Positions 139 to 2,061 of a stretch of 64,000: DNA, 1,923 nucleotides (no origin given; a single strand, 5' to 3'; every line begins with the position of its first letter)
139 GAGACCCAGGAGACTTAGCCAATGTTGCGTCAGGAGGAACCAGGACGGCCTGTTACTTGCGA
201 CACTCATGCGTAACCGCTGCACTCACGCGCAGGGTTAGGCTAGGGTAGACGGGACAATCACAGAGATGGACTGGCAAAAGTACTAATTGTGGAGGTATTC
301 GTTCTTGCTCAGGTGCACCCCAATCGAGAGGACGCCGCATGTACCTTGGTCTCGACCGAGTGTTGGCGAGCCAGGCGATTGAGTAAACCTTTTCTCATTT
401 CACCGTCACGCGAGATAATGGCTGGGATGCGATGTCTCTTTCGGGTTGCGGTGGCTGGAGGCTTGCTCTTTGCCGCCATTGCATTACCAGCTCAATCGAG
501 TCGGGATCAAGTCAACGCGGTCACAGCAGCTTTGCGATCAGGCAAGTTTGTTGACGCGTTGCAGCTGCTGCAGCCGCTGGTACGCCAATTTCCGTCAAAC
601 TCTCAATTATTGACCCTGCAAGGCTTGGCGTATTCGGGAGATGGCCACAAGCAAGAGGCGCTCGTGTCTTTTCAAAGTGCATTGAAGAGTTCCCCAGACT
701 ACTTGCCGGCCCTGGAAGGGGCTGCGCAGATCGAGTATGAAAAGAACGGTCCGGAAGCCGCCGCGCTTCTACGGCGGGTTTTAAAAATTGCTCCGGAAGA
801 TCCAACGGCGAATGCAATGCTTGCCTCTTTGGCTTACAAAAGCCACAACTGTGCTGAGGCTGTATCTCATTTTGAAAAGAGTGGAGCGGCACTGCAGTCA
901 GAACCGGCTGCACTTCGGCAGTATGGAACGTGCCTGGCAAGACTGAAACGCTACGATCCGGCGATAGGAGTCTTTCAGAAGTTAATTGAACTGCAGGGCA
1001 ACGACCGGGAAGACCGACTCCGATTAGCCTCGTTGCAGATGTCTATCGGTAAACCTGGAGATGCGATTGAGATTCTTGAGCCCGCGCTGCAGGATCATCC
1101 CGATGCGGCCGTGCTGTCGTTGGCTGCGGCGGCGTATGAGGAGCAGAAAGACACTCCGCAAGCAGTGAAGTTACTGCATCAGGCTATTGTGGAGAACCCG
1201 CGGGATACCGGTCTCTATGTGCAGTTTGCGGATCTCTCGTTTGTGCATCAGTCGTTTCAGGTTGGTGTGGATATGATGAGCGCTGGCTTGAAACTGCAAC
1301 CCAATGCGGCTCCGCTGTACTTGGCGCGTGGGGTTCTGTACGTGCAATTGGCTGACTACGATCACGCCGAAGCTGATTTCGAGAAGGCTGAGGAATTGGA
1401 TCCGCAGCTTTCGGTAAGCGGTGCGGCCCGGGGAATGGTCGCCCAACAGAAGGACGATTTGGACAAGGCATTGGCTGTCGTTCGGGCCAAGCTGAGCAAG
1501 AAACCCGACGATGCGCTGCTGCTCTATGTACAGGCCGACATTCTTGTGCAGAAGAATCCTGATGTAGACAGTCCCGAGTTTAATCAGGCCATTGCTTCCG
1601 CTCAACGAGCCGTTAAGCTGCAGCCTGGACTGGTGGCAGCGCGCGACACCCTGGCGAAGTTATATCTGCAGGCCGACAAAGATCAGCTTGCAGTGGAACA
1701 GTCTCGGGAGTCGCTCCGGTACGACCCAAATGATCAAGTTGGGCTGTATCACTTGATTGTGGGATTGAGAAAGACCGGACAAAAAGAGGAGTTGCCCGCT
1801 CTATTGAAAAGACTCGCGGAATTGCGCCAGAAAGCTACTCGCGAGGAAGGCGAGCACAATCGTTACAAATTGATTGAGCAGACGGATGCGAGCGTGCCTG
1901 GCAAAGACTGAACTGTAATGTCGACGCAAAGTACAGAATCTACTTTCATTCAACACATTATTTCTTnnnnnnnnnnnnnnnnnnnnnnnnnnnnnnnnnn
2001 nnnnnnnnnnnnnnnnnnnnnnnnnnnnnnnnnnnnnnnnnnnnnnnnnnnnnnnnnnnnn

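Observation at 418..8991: Module 1: TPR - Tat-exported CRTAC1 propeller - giant TBDR - TPR; candidate uncharacterised outer-membrane glycan capture and import system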

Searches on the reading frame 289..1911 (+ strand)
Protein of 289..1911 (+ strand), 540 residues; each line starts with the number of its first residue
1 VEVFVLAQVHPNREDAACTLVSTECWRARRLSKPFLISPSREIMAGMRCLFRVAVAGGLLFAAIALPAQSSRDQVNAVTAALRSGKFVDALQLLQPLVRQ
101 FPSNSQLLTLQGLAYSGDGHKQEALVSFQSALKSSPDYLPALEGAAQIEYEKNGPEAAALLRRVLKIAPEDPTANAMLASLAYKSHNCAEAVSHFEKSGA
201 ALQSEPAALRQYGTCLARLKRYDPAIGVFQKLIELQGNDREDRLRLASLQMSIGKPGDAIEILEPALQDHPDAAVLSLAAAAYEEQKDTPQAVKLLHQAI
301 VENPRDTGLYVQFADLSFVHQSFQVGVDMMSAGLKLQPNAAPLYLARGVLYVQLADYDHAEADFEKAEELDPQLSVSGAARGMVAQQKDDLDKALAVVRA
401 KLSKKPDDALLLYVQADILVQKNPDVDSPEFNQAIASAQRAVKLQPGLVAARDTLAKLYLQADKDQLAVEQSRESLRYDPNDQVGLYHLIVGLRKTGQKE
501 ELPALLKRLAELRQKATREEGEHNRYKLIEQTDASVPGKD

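Call 4: search_protein_families(library=pfam, proteins=[window:289-1911:+], max_evalue=0.01)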
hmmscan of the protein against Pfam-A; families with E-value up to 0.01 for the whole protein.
window:289-1911:+ (540 aa): 25 families
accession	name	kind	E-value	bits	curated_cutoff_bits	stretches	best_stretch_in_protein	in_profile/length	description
PF13428.12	TPR_14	-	3.9e-26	89.3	23.5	2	206-249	1-44/44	Tetratricopeptide repeat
PF07719.23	TPR_2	-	1.4e-24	84.5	27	2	342-373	2-33/34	Tetratricopeptide repeat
PF13432.12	TPR_16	-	8.7e-23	80.9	32.7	4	77-137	3-63/65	Tetratricopeptide repeat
PF14559.12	TPR_19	-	1.7e-19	70.3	25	3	254-306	5-58/68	Tetratricopeptide repeat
PF13371.12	TPR_9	-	4.1e-17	62.4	35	1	321-384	9-72/73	Tetratricopeptide repeat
PF00515.34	TPR_1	-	3.3e-16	58.8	27.8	1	342-373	2-33/34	Tetratricopeptide repeat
PF13181.12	TPR_8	-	8.4e-16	57.2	25.7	1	341-373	1-33/34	Tetratricopeptide repeat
PF23914.1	TPR_CcmH_CycH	-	8.2e-15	55.4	42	1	212-298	56-146/158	Cytochrome c-type biogenesis protein H TPR domain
PF13424.12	TPR_12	-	3.8e-14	53.1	30.1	1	173-235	2-74/77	Tetratricopeptide repeat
PF12895.13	ANAPC3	-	5.3e-11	43.1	27.2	2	156-231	7-81/82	Anaphase-promoting complex, cyclosome, subunit 3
PF13429.12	TPR_15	-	1.7e-09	38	26.2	1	176-422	12-261/280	Tetratricopeptide repeat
PF09295.16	ChAPs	-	3.6e-09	36.5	20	1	320-464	146-283/395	ChAPs (Chs5p-Arf1p-binding proteins)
PF13174.12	TPR_6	-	3.7e-09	37.1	26.3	0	208-234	2-28/33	Tetratricopeptide repeat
PF13431.12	TPR_17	-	6.6e-09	35.8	24.4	0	333-360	5-32/34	Tetratricopeptide repeat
PF24575.1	TPR_Slam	-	1.2e-08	35.8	35.2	0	77-159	18-101/104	Surface lipoprotein assembly modifier, N-terminal TPR repeats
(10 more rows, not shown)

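Call 23: find_homologous_proteins(query=window:418-1911:+, max_evalue=1e-10)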
Query window:418-1911:+ (497 aa): 2422 proteins with E <= 1e-10 among 8000 candidates; the best 120 are listed.
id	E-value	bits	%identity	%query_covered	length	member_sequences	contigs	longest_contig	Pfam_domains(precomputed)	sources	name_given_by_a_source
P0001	0.0e+0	1050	100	99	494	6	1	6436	PF25063.1,PF13431.13,PF23914.2,PF25062.2,PF25058.2,PF13176.13,PF13428.13,PF25064.2,PF14559.13,PF24575.2,PF13371.13,PF00515.35,PF12895.14,PF13424.13,PF21033.5,PF13432.13,PF09295.17,PF13429.13,PF13181.13,PF07719.24,PF13174.13,PF20308.5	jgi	-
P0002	3.4e-281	951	90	100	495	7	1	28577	PF03704.24,PF24575.2,PF00515.35,PF13424.13,PF13429.13,PF14561.13,PF07719.24,PF13174.13,PF20308.5,PF25063.1,PF13431.13,PF23914.2,PF25062.2,PF25058.2,PF13176.13,PF13428.13,PF25064.2,PF14559.13,PF13371.13,PF12895.14,PF21033.5,PF13432.13,PF09295.17,PF13181.13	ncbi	-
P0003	1.6e-279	945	90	99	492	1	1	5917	PF25063.1,PF13431.13,PF23914.2,PF25062.2,PF25058.2,PF13176.13,PF13428.13,PF25064.2,PF14559.13,PF24575.2,PF13371.13,PF00515.35,PF12895.14,PF13424.13,PF21033.5,PF13432.13,PF09295.17,PF13429.13,PF13181.13,PF14561.13,PF07719.24,PF13174.13,PF20308.5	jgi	jgi:tetratricopeptide (TPR) repeat protein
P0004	5.1e-279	944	89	100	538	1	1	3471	PF25063.1,PF13431.13,PF23914.2,PF25062.2,PF25058.2,PF13176.13,PF13428.13,PF25064.2,PF14559.13,PF24575.2,PF13371.13,PF00515.35,PF12895.14,PF13424.13,PF21033.5,PF13432.13,PF09295.17,PF13429.13,PF13181.13,PF07719.24,PF13174.13,PF20308.5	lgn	-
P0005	5.1e-278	940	90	99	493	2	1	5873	PF13431.13,PF23914.2,PF25062.2,PF25058.2,PF13176.13,PF13428.13,PF25064.2,PF14559.13,PF24575.2,PF13371.13,PF00515.35,PF12895.14,PF13424.13,PF13432.13,PF09295.17,PF13429.13,PF13181.13,PF07719.24,PF13174.13,PF20308.5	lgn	-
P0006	3.4e-276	934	89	99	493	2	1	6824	PF25063.1,PF03704.24,PF13431.13,PF23914.2,PF25058.2,PF13176.13,PF13428.13,PF25064.2,PF14559.13,PF24575.2,PF13371.13,PF00515.35,PF12895.14,PF13424.13,PF21033.5,PF13432.13,PF09295.17,PF13429.13,PF13181.13,PF07719.24,PF13174.13,PF20308.5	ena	-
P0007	2.1e-275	932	88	99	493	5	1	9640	PF03704.24,PF12569.15,PF13374.13,PF24575.2,PF00515.35,PF13424.13,PF13429.13,PF14561.13,PF07719.24,PF13174.13,PF20308.5,PF25063.1,PF13431.13,PF23914.2,PF25062.2,PF25058.2,PF13176.13,PF13428.13,PF25064.2,PF14559.13,PF13371.13,PF12895.14,PF21033.5,PF13432.13,PF09295.17,PF13181.13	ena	-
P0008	2.4e-275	932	89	99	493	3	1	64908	PF03704.24,PF13414.13,PF09613.17,PF13374.13,PF24575.2,PF00515.35,PF13424.13,PF13429.13,PF07719.24,PF13174.13,PF20308.5,PF25063.1,PF13431.13,PF23914.2,PF13176.13,PF13428.13,PF25064.2,PF14559.13,PF13371.13,PF12895.14,PF21033.5,PF13432.13,PF09295.17,PF13181.13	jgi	-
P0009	9.2e-273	923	88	99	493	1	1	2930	PF13431.13,PF23914.2,PF25062.2,PF25058.2,PF13176.13,PF13428.13,PF25064.2,PF14559.13,PF24575.2,PF13371.13,PF00515.35,PF12895.14,PF13424.13,PF21033.5,PF13432.13,PF09295.17,PF13429.13,PF13181.13,PF07719.24,PF13174.13,PF20308.5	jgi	jgi:tetratricopeptide (TPR) repeat protein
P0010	6.7e-270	914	87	100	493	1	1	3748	PF25063.1,PF13431.13,PF23914.2,PF25062.2,PF13414.13,PF25058.2,PF13176.13,PF13428.13,PF25064.2,PF14559.13,PF24575.2,PF13371.13,PF00515.35,PF12895.14,PF13424.13,PF21033.5,PF13432.13,PF09295.17,PF13429.13,PF13181.13,PF07719.24,PF13174.13,PF20308.5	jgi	jgi:tetratricopeptide (TPR) repeat protein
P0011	6.7e-269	910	87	99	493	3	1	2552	PF03704.24,PF13414.13,PF24575.2,PF00515.35,PF13424.13,PF13429.13,PF14561.13,PF07719.24,PF13174.13,PF20308.5,PF13431.13,PF23914.2,PF25062.2,PF25058.2,PF13176.13,PF13428.13,PF25064.2,PF14559.13,PF13371.13,PF12895.14,PF21033.5,PF13432.13,PF09295.17,PF13181.13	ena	-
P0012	7.5e-264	894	86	97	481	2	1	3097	PF25063.1,PF13431.13,PF23914.2,PF25062.2,PF25058.2,PF13176.13,PF13428.13,PF25064.2,PF14559.13,PF24575.2,PF13371.13,PF00515.35,PF12895.14,PF13424.13,PF21033.5,PF13432.13,PF09295.17,PF13429.13,PF13181.13,PF14561.13,PF07719.24,PF13174.13,PF20308.5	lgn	-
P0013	4.5e-260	881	84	99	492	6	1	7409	PF03704.24,PF13414.13,PF24575.2,PF00515.35,PF13424.13,PF13429.13,PF07719.24,PF13174.13,PF20308.5,PF25063.1,PF13431.13,PF23914.2,PF25062.2,PF25058.2,PF13176.13,PF13428.13,PF25064.2,PF14559.13,PF13371.13,PF12895.14,PF21033.5,PF13432.13,PF09295.17,PF13181.13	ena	-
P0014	5.2e-245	832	79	99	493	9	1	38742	PF13431.13,PF23914.2,PF25062.2,PF13414.13,PF13176.13,PF13428.13,PF25064.2,PF14559.13,PF24575.2,PF13371.13,PF00515.35,PF12895.14,PF13424.13,PF21033.5,PF13432.13,PF09295.17,PF13429.13,PF13181.13,PF14561.13,PF07719.24,PF13174.13,PF20308.5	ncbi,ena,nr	ncbi:MAG TPA: tetratricopeptide repeat protein [Candidatus Eisenbacteria bacterium]|nr:tetratricopep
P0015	4.0e-242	822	78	99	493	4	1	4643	PF13414.13,PF12569.15,PF24575.2,PF00515.35,PF13424.13,PF13429.13,PF14561.13,PF07719.24,PF13174.13,PF20308.5,PF13431.13,PF23914.2,PF25062.2,PF25058.2,PF13176.13,PF13428.13,PF25064.2,PF14559.13,PF13371.13,PF12895.14,PF21033.5,PF13432.13,PF09295.17,PF13181.13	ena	-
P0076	8.8e-186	636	63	97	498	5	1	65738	PF03704.24,PF13431.13,PF23914.2,PF13414.13,PF13176.13,PF13428.13,PF25064.2,PF14559.13,PF24575.2,PF13371.13,PF00515.35,PF12895.14,PF13424.13,PF13432.13,PF13429.13,PF13181.13,PF07719.24,PF13174.13,PF20308.5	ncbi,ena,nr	ncbi:MAG TPA: tetratricopeptide repeat protein [Terracidiphilus sp.]|nr:tetratricopeptide repeat pro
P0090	5.6e-180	617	61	96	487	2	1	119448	PF13431.13,PF23914.2,PF25062.2,PF13414.13,PF13176.13,PF13428.13,PF25064.2,PF14559.13,PF13371.13,PF00515.35,PF12895.14,PF13424.13,PF13432.13,PF13429.13,PF13181.13,PF07719.24,PF13174.13,PF20308.5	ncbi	-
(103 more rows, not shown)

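Call 25: find_encoding_contigs(protein=P0090, flank=10000, max_places=2)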
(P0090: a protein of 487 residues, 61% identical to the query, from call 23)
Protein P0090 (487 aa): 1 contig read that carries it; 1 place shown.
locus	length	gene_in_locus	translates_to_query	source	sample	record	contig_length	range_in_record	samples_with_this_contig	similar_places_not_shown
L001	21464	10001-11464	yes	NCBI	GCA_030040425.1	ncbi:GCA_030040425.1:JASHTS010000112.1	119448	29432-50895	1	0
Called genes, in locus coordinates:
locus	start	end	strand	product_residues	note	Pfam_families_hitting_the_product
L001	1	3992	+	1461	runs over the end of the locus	-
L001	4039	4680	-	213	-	PF00072:Response_reg, PF00196:GerE, PF08281:Sigma70_r4_2 (weak)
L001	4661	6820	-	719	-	PF06439:3keto-disac_hyd, PF07730:HisKA_3, PF02518:HATPase_c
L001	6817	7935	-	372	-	PF13407:Peripla_BP_4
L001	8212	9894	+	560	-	PF07944:Beta-AFase-like_GH127_cat, PF20736:Glyco_hydro127M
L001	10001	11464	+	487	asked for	PF07719:TPR_2 (faint), PF12895:ANAPC3 (faint), PF13176:TPR_7 (faint), PF13371:TPR_9 (faint), PF13424:TPR_12 (faint), PF13432:TPR_16 (weak), PF23914:TPR_CcmH_CycH, PF14559:TPR_19, +10 more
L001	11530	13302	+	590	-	PF01839:FG-GAP (faint), PF13517:FG-GAP_3, PF07593:UnbV_ASPIC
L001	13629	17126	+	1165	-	PF13620:CarboxypepD_reg, PF13715:CarbopepD_reg_2, PF17210:SdrD_B (weak), PF25183:OMP_b-brl_4, PF00593:TonB_dep_Rec_b-barrel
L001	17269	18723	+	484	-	PF03704:BTAD (faint), PF12895:ANAPC3 (faint), PF13174:TPR_6 (faint), PF13424:TPR_12 (faint), PF23914:TPR_CcmH_CycH, PF14559:TPR_19 (weak), PF13371:TPR_9 (weak), PF14559:TPR_19 (weak), +12 more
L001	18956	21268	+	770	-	PF02922:CBM_48, PF00128:Alpha-amylase, PF21331:Isoamylase_C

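Call 26: find_encoding_contigs(protein=P0076, flank=10000, max_places=2)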
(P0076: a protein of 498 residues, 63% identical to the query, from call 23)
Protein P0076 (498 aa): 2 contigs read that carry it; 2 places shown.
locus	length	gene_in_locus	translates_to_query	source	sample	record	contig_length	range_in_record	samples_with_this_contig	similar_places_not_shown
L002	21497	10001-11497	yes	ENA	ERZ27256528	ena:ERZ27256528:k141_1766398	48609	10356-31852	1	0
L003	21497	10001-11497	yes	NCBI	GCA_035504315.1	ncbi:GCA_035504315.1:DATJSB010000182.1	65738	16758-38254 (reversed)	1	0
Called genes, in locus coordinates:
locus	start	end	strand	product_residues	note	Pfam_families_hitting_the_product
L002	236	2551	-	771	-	PF00990:GGDEF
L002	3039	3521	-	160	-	PF01042:Ribonuc_L-PSP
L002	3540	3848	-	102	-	-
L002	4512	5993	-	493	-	PF03704:BTAD (faint), PF13429:TPR_15 (faint), PF24575:TPR_Slam (faint), PF00515:TPR_1 (faint), PF07719:TPR_2 (faint), PF13432:TPR_16 (weak), PF23914:TPR_CcmH_CycH, PF14559:TPR_19 (weak), +14 more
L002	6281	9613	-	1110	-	PF13620:CarboxypepD_reg, PF13715:CarbopepD_reg_2 (weak), PF17210:SdrD_B, PF22904:NOMO1-like_2nd (faint), PF25183:OMP_b-brl_4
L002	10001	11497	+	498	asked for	PF03704:BTAD (faint), PF12895:ANAPC3 (faint), PF13428:TPR_14 (faint), PF13432:TPR_16 (weak), PF23914:TPR_CcmH_CycH, PF00515:TPR_1 (weak), PF07719:TPR_2 (weak), PF13429:TPR_15 (weak), +11 more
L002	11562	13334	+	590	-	PF01839:FG-GAP (faint), PF13517:FG-GAP_3, PF07593:UnbV_ASPIC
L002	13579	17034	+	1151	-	PF13620:CarboxypepD_reg, PF13715:CarbopepD_reg_2, PF17210:SdrD_B (weak), PF25183:OMP_b-brl_4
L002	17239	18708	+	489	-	PF12895:ANAPC3 (faint), PF23914:TPR_CcmH_CycH, PF13432:TPR_16 (weak), PF00515:TPR_1 (weak), PF07719:TPR_2 (weak), PF14559:TPR_19 (weak), PF13432:TPR_16 (weak), PF14559:TPR_19 (weak), +15 more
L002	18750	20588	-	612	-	PF07944:Beta-AFase-like_GH127_cat, PF20736:Glyco_hydro127M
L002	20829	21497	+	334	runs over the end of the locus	PF13407:Peripla_BP_4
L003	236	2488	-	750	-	PF00990:GGDEF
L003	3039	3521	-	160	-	PF01042:Ribonuc_L-PSP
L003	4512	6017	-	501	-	PF03704:BTAD (faint), PF13429:TPR_15 (faint), PF17874:TPR_MalT (faint), PF21033:RMD1-3 (faint), PF24575:TPR_Slam (faint), PF13432:TPR_16 (weak), PF23914:TPR_CcmH_CycH, PF14559:TPR_19 (weak), +14 more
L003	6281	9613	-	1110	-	PF13620:CarboxypepD_reg, PF13715:CarbopepD_reg_2 (weak), PF17210:SdrD_B, PF22904:NOMO1-like_2nd (faint), PF25183:OMP_b-brl_4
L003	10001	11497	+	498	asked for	PF03704:BTAD (faint), PF12895:ANAPC3 (faint), PF13428:TPR_14 (faint), PF13432:TPR_16 (weak), PF23914:TPR_CcmH_CycH, PF00515:TPR_1 (weak), PF07719:TPR_2 (weak), PF13429:TPR_15 (weak), +11 more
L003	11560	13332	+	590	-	PF01839:FG-GAP (faint), PF13517:FG-GAP_3, PF07593:UnbV_ASPIC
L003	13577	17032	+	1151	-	PF13620:CarboxypepD_reg, PF13715:CarbopepD_reg_2, PF17210:SdrD_B (weak), PF25183:OMP_b-brl_4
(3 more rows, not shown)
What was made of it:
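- The four-gene order is kept at about 60% TPR identity despite changed flanks (calls 25, 26). Gene order is kept despite changed flanks (calls 25, 26).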

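Call 29: search_solved_structures(query=window:418-1911:+, max_evalue=0.001)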
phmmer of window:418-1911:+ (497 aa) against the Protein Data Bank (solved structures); distinct sequences matched with E-value up to 0.001: 93 (the best 60 are shown).
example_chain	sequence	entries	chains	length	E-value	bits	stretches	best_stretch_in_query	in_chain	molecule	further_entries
9qhb_A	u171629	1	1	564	1.1e-30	110.3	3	70-334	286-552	Engineered tetratricopeptide repeat protein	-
8bu0_A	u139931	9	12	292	9.9e-18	67.7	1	70-337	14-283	Consensus tetratricopeptide repeat protein | Crystal structure of an 8-repeat consensus TPR superhelix with Zinc. | Monomer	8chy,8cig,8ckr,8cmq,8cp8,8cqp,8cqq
9qhc_A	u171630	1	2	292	4.8e-15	58.8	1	71-334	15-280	Engineered tetratricopeptide repeat protein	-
7y4i_A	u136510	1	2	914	1.5e-13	53.9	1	280-364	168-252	Probable UDP-N-acetylglucosamine--peptide N-acetylglucosaminyltransferase SPINDLY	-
8dtf_A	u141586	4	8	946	1.7e-13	53.7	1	280-364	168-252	Probable UDP-N-acetylglucosamine--peptide N-acetylglucosaminyltransferase SPINDLY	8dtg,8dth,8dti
7yeh_B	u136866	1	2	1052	8.4e-11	44.8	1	76-230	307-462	UDP-N-acetylglucosamine--peptide N-acetylglucosaminyltransferase 110 kDa subunit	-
7yea_A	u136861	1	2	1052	9.1e-11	44.7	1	76-230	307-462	UDP-N-acetylglucosamine--peptide N-acetylglucosaminyltransferase 110 kDa subunit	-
7ntf_A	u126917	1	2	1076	9.5e-11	44.7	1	76-230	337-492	Isoform 1 of UDP-N-acetylglucosamine--peptide N-acetylglucosaminyltransferase 110 kDa subu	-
4r7s_A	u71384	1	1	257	3.7e-10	42.7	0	247-327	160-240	Tetratricopeptide repeat protein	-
1w3b_A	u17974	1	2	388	1.4e-09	40.8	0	76-155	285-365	UDP-N-ACETYLGLUCOSAMINE--PEPTIDE N-ACETYLGLUCOSAMINYLTRANSFERASE 110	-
6eou_A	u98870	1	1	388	3.8e-09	39.4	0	76-155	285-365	UDP-N-acetylglucosamine--peptide N-acetylglucosaminyltransferase 110 kDa subunit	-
7rqf_A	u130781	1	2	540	5.7e-09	38.8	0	47-150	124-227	TPR repeat-containing protein PA4667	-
8sxe_C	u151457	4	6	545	8e-09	38.3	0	47-152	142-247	TPR repeat-containing protein PA4667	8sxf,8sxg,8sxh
2gw1_A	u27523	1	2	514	1.3e-08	37.7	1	286-381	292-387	Mitochondrial precursor proteins import receptor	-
3kd7_A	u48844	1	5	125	4.4e-08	35.9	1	237-335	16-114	CTPR390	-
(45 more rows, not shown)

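Call 30: search_protein_families(library=ncbifam, proteins=[window:418-1911:+], max_evalue=0.00001)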
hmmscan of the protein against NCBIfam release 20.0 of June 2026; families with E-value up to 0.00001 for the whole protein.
window:418-1911:+ (497 aa): 21 families
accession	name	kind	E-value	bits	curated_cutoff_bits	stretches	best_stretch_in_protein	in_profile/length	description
TIGR02917.1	PEP_TPR_lipo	equivalog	4.3e-47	160.6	312.2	4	20-229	219-429/899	XrtA/PEP-CTERM system TPR-repeat protein PrsT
NF040959.1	MamA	equivalog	8e-31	107.1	200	2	195-328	69-203/204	magnetosome protein MamA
TIGR02521.1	type_IV_pilW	equivalog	1.9e-18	66.8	154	1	112-254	48-193/234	type IV pilus biogenesis/stability protein PilW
NF033758.1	gliding_GltE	equivalog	1.3e-14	54.1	225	1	65-196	225-358/411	adventurous gliding motility TPR repeat lipoprotein GltE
NF052400.1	M48_BAM_BepA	equivalog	1.6e-14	53.6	570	1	140-265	282-410/483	beta-barrel assembly-enhancing protease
NF052415.1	T3SS_chap_SctY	equivalog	3.1e-13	50.2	70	0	171-254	14-101/106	type III secretion apparatus assembly chaperone SctY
NF033920.0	C39_PA2778_fam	equivalog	1e-12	48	150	0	24-124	151-253/255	PA2778 family cysteine peptidase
TIGR00990.1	3a0801s09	subfamily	3.9e-12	45.6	757.25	1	247-401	348-496/615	mitochondrial import receptor subunit TOM70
TIGR00540.1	TPR_hemY_coli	hypoth_equivalog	6.1e-12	45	142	1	229-353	260-380/385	heme biosynthesis-associated TPR protein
NF033762.1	social_mot_Tgl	equivalog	8.3e-12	45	225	0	176-325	79-231/252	social motility TPR repeat lipoprotein Tgl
TIGR03939.1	PGA_TPR_OMP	equivalog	5.9e-10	38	366.65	0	163-269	86-193/800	poly-beta-1,6 N-acetyl-D-glucosamine export porin PgaA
NF008520.0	PRK11447.1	equivalog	6.2e-09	34.2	858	0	35-94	276-335/1157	cellulose synthase complex outer membrane protein BcsC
NF008757.0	PRK11788.1-5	equivalog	9.9e-09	34.8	363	0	136-263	187-315/388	lipopolysaccharide assembly protein LapB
NF040561.1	PrimPol_Msp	equivalog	5.4e-08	31.8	200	0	142-244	4-99/515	CRISPR-associated primase-polymerase type A1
NF047371.1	FlcA_CTERM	equivalog_domain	8.2e-08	31.2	300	0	290-380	430-521/646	periplasmic flagellar collar protein FlcA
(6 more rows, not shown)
